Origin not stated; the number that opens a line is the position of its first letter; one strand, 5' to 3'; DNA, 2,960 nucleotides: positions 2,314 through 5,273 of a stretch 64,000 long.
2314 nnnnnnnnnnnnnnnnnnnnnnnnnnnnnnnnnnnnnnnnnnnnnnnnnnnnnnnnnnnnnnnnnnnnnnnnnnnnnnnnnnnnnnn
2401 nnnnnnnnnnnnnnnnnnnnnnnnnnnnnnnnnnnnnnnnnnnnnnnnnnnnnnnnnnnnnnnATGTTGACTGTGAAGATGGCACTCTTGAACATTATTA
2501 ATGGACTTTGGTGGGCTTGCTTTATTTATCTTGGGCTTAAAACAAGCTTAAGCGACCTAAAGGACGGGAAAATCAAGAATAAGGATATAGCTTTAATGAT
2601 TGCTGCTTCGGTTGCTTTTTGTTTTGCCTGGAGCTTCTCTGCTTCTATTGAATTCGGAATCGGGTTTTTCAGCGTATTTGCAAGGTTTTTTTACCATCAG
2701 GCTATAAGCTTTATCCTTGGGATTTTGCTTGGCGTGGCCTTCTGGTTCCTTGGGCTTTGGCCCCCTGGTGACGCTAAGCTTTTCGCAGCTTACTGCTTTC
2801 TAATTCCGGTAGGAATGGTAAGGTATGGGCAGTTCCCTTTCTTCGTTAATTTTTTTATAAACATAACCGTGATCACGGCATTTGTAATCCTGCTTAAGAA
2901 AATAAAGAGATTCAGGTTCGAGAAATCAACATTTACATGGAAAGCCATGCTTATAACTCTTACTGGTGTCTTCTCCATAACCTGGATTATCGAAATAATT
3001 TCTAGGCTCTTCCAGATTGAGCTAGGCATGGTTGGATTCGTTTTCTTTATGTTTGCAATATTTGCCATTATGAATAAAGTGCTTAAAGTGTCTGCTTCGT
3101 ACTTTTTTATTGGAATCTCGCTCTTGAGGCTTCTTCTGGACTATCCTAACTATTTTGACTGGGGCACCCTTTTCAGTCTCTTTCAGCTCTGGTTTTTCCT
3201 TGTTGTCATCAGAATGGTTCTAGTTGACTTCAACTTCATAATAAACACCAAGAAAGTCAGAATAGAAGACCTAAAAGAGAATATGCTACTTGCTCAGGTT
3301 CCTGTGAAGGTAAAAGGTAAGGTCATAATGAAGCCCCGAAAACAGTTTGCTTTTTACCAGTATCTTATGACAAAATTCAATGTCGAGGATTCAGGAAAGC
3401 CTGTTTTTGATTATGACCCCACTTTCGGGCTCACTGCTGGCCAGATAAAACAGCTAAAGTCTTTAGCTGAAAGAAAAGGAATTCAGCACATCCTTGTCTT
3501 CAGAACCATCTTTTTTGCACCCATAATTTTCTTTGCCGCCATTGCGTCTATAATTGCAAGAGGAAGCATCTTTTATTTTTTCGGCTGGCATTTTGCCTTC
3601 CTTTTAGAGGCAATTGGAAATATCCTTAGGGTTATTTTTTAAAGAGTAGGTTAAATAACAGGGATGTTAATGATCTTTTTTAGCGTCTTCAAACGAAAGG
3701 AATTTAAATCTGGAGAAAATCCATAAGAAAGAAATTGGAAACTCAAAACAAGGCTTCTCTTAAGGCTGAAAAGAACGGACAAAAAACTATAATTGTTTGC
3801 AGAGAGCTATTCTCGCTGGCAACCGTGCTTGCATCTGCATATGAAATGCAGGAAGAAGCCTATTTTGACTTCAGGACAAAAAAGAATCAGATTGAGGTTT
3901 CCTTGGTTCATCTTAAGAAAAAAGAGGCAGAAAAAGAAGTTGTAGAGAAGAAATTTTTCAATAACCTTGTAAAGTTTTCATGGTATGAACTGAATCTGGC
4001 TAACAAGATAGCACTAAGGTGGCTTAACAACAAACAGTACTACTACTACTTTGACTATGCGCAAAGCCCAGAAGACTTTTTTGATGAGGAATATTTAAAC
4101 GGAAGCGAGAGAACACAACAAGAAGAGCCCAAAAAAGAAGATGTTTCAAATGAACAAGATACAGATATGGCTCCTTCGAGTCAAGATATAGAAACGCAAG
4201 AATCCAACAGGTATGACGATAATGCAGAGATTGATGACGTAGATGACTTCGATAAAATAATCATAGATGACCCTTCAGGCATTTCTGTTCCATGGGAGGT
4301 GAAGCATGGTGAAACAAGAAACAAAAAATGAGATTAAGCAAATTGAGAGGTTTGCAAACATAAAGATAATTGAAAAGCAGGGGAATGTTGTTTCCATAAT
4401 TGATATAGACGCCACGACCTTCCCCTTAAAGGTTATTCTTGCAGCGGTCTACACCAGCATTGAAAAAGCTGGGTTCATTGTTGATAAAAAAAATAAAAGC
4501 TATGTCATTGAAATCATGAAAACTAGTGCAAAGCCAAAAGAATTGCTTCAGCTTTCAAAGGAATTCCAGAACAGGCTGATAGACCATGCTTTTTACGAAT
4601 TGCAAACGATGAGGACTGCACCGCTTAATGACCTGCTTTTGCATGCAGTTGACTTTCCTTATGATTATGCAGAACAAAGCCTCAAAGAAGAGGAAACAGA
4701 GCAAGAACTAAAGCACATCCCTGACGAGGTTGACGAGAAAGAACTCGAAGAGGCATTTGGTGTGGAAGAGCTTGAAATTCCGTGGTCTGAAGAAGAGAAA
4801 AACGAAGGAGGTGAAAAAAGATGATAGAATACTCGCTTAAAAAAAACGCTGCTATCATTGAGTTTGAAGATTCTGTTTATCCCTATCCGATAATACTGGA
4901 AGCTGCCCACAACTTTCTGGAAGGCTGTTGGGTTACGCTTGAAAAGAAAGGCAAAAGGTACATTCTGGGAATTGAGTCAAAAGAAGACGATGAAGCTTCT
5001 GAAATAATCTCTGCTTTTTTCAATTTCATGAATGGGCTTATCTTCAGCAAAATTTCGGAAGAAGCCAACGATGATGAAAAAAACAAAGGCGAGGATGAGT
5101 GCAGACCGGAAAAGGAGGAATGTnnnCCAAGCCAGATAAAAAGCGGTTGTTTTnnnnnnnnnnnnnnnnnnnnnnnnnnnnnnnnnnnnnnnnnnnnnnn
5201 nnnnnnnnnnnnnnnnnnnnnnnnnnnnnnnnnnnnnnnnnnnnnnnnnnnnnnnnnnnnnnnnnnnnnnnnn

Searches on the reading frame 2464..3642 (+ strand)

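Call 9: search_protein_families(library=pfam, proteins=[window:2464-3642:+], max_evalue=0.01)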
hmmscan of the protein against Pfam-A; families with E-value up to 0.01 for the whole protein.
window:2464-3642:+ (392 aa): 1 family
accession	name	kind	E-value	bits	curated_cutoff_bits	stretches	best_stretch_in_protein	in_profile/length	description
PF06819.16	Arc_PepC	-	0.00012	22.7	23.4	1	259-341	22-105/110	Archaeal Peptidase A24 C-terminal Domain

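Call 41: search_protein_families(library=ncbifam, proteins=[window:2464-3642:+], max_evalue=0.001)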
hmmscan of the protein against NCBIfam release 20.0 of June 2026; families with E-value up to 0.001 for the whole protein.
window:2464-3642:+ (392 aa): 0 families

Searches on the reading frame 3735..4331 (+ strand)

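Call 9: search_protein_families(library=pfam, proteins=[window:3735-4331:+], max_evalue=0.01)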
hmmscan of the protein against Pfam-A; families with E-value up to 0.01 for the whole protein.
window:3735-4331:+ (198 aa): 0 families

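Call 41: search_protein_families(library=ncbifam, proteins=[window:3735-4331:+], max_evalue=0.001)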
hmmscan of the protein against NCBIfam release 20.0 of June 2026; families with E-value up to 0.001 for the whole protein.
window:3735-4331:+ (198 aa): 1 family
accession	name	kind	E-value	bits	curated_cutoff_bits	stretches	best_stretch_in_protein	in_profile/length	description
TIGR03976.1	chp_LLNDYxLRE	equivalog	5.8e-08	33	50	1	22-83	2-64/90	His-Xaa-Ser system protein HxsD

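Call 96: search_protein_families(library=padloc, proteins=[window:3735-4331:+], max_evalue=0.001)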
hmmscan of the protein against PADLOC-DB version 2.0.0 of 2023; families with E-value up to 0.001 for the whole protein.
window:3735-4331:+ (198 aa): 0 families

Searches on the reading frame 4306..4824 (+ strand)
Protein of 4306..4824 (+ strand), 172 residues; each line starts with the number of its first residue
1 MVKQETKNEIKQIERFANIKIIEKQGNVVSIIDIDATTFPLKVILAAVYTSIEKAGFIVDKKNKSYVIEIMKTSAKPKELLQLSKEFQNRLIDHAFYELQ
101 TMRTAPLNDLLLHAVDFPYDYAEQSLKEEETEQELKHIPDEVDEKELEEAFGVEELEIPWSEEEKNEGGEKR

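Call 9: search_protein_families(library=pfam, proteins=[window:4306-4824:+], max_evalue=0.01)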
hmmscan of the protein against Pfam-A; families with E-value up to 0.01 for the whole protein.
window:4306-4824:+ (172 aa): 1 family
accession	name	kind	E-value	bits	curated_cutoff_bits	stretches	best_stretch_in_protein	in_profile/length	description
PF10369.15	ALS_ss_C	-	0.0093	16.4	23.2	0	57-88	28-59/74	Small subunit of acetolactate synthase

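Call 41: search_protein_families(library=ncbifam, proteins=[window:4306-4824:+], max_evalue=0.001)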
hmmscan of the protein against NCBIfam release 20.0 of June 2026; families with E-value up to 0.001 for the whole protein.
window:4306-4824:+ (172 aa): 1 family
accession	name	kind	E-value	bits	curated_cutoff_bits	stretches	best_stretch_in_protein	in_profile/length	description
TIGR03976.1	chp_LLNDYxLRE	equivalog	5.7e-08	33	50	1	34-114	1-82/90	His-Xaa-Ser system protein HxsD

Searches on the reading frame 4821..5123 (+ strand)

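Call 68: search_protein_families(library=ncbifam, proteins=[window:4821-5123:+], max_evalue=0.00001)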
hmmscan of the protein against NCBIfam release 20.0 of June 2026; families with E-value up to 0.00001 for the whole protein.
window:4821-5123:+ (101 aa): 1 family
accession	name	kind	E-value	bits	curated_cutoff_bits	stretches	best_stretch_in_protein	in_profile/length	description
NF038315.1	HxsD_rel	equivalog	1.5e-07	31.5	41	1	13-69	1-56/62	HxsD-like protein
